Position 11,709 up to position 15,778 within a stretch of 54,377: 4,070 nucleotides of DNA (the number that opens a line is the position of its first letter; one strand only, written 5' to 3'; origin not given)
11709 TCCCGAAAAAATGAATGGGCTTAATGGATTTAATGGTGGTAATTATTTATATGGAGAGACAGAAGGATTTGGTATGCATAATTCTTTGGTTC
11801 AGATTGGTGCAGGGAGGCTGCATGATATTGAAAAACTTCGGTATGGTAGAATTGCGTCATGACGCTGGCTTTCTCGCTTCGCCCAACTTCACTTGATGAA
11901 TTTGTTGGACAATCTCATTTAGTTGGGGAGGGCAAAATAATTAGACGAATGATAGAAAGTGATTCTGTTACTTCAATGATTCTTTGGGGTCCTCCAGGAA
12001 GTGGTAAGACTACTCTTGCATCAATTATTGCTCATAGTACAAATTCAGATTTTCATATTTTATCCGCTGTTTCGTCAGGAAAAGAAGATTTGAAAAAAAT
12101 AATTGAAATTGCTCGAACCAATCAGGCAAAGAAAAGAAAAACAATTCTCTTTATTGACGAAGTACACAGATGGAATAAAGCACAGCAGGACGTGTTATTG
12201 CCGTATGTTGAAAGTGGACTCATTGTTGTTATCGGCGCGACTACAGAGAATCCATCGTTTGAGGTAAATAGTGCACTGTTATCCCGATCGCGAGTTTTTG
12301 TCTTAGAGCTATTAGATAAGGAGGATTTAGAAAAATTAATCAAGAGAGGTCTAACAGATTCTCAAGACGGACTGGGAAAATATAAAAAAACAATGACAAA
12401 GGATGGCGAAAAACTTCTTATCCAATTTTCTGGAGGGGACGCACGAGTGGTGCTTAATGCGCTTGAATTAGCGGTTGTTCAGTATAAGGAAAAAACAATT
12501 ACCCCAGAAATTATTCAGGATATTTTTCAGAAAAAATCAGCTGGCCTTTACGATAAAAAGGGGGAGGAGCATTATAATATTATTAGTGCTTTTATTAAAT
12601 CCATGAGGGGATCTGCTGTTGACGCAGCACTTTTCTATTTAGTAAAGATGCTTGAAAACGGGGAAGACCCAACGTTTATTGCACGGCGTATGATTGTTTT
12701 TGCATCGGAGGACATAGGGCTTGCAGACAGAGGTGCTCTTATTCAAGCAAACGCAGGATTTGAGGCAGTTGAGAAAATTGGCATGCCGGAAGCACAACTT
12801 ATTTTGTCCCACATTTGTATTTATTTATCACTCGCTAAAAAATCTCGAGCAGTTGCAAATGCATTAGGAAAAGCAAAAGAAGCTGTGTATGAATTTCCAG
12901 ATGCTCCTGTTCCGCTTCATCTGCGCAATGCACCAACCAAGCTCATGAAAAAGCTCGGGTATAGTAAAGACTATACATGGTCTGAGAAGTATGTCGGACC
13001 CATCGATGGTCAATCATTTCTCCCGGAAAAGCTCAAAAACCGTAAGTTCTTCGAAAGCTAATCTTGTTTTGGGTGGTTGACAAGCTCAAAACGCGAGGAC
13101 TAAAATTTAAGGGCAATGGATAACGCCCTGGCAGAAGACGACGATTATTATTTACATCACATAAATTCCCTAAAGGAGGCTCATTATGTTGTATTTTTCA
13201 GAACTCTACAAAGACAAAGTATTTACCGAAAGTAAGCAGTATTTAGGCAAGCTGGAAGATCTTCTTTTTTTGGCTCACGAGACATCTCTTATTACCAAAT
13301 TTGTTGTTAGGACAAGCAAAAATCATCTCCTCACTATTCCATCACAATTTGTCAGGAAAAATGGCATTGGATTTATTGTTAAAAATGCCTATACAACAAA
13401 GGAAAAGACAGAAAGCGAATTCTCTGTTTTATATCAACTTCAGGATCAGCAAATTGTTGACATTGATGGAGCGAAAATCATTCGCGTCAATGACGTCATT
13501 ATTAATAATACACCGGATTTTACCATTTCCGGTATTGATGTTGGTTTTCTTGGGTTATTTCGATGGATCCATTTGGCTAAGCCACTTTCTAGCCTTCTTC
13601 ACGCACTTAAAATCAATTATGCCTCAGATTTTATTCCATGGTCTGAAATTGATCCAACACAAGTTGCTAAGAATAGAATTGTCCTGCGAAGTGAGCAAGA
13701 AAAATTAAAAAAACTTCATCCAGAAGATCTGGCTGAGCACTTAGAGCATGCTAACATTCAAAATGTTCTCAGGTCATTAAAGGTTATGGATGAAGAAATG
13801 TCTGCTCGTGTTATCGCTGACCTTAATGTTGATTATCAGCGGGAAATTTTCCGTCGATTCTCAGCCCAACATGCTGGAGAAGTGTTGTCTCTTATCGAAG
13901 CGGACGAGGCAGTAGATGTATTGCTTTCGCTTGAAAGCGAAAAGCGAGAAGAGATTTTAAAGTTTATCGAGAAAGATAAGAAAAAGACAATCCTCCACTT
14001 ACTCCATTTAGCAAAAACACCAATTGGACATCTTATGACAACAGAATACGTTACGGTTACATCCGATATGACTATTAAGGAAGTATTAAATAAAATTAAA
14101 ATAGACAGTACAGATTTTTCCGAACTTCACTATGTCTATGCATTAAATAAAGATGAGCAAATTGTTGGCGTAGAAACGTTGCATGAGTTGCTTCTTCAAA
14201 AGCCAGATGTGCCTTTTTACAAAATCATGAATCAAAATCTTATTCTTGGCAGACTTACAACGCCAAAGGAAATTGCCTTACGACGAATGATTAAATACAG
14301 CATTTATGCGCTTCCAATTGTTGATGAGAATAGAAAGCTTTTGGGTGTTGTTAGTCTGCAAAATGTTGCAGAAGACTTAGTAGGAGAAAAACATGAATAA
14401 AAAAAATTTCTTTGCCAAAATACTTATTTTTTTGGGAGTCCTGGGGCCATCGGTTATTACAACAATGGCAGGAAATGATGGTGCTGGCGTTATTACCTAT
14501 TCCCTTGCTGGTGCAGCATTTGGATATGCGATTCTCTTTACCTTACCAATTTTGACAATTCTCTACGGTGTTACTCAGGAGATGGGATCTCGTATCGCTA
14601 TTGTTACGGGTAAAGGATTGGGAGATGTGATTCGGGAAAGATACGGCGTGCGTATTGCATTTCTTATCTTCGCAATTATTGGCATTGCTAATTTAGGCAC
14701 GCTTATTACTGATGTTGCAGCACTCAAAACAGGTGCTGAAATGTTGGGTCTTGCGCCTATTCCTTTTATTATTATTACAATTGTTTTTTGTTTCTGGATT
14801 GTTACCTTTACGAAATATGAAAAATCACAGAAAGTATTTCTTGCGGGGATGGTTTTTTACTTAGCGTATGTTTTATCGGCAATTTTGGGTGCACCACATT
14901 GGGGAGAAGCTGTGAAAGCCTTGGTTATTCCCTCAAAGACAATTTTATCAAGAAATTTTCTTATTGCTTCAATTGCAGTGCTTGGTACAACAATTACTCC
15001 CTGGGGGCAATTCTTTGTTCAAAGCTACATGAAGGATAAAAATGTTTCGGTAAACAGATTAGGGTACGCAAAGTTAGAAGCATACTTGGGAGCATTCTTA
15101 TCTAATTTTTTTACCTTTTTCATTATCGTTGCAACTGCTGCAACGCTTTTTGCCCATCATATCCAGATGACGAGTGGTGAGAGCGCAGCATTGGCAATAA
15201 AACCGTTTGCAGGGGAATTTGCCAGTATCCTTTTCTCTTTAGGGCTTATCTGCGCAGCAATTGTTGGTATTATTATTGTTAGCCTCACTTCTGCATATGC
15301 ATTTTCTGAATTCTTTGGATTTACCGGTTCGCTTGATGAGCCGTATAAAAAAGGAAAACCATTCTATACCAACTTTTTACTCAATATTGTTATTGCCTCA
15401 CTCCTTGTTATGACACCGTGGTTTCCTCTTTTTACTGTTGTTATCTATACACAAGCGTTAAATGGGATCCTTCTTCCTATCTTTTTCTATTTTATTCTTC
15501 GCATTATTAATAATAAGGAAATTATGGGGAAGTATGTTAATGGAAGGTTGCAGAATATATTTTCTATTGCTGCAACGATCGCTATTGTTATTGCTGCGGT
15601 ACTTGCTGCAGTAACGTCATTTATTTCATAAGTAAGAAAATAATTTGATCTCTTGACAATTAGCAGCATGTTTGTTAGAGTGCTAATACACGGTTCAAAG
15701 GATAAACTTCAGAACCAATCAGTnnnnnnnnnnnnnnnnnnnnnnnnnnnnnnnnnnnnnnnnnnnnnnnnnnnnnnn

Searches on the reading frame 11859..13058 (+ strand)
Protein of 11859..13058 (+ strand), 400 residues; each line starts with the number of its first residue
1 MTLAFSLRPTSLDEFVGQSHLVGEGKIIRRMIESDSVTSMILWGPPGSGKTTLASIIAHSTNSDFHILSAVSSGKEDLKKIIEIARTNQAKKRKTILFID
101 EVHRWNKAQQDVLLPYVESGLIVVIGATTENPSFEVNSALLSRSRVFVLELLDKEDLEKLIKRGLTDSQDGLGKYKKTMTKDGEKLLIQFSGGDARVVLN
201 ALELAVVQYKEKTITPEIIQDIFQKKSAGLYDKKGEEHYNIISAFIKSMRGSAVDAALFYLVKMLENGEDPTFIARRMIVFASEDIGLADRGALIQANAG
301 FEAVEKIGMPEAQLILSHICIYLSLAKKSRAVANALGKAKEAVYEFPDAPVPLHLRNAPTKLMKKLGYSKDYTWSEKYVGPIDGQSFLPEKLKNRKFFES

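Call 7: search_protein_families(library=pfam, proteins=[window:11859-13058:+], max_evalue=0.01)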
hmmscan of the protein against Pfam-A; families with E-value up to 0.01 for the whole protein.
window:11859-13058:+ (400 aa): 24 families
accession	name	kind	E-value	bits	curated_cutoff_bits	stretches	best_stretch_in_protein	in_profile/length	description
PF12002.13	MgsA_C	-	3.4e-53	180.4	27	1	251-399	1-149/167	MgsA AAA+ ATPase C terminal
PF16193.11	AAA_assoc_2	-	1.3e-23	83.4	34.3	1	175-250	3-81/81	AAA C-terminal domain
PF05496.18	RuvB_N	-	2.3e-17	63.7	27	1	7-129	1-121/159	Holliday junction DNA helicase RuvB P-loop domain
PF00004.35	AAA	-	1.2e-16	61.7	21.2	1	40-146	1-123/131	ATPase family associated with various cellular activities (AAA)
PF07728.20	AAA_5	-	4.1e-09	37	22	1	40-121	2-94/139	AAA domain (dynein-related subfamily)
PF13173.12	AAA_14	-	5e-07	30.2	27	1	40-148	5-119/129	AAA domain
PF00931.28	NB-ARC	-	9.4e-06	25.5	23.5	1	26-77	7-61/248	NB-ARC domain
PF05673.19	DUF815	-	1.7e-05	24.6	23.8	1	29-102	45-116/249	Protein of unknown function (DUF815)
PF01637.24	ATPase_2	-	2.8e-05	24.5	33.2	0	27-72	10-56/225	ATPase domain predominantly from Archaea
PF13191.12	AAA_16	-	3.2e-05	24.9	32.6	0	34-64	21-51/167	AAA ATPase domain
PF14532.12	Sigma54_activ_2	-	4.1e-05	24.3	25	1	38-119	22-95/138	Sigma-54 interaction domain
PF20720.3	nSTAND3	-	5e-05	23.5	27.2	1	40-101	20-73/155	Novel STAND NTPase 3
PF01078.27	Mg_chelatase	-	6.8e-05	22.8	20.3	0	39-58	24-43/207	Magnesium chelatase, subunit ChlI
PF00158.32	Sigma54_activat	-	0.00011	22.3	20.2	0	93-131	93-131/168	Sigma-54 interaction domain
PF06068.19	TIP49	-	0.00015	21.5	23.8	1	13-72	24-85/347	TIP49 P-loop domain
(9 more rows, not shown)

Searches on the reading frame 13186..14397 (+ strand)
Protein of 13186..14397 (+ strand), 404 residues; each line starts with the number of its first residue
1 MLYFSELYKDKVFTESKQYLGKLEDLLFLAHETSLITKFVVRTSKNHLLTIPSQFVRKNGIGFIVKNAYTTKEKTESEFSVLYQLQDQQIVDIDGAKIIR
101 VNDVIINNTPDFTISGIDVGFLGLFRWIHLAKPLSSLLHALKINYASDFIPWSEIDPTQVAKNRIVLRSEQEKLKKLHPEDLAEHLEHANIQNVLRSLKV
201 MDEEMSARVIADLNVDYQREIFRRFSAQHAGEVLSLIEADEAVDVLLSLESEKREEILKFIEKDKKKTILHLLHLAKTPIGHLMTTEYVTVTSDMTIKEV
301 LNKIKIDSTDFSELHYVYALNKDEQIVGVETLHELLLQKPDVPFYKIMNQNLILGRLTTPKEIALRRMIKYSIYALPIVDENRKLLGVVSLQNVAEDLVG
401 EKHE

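Call 7: search_protein_families(library=pfam, proteins=[window:13186-14397:+], max_evalue=0.01)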
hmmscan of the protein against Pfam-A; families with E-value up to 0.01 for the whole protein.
window:13186-14397:+ (404 aa): 4 families
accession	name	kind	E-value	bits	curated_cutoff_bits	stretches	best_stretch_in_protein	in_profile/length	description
PF03448.22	MgtE_N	-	1.5e-15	58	25.9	1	177-274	1-98/102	MgtE intracellular N domain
PF00571.33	CBS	-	1e-14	55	24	2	347-398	4-55/57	CBS domain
PF05239.21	PRC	-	2.4e-07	31.1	21.2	0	2-67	4-73/78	PRC-barrel domain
PF14841.11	FliG_M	-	0.0024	18.5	25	0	233-261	19-47/76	FliG middle domain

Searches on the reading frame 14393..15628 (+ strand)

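Call 7: search_protein_families(library=pfam, proteins=[window:14393-15628:+], max_evalue=0.01)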
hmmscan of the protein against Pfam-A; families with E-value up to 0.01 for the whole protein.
window:14393-15628:+ (412 aa): 1 family
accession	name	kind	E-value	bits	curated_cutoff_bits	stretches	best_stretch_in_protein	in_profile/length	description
PF01566.24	Nramp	-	1.4e-68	232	29.8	1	34-384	2-356/357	Natural resistance-associated macrophage protein-like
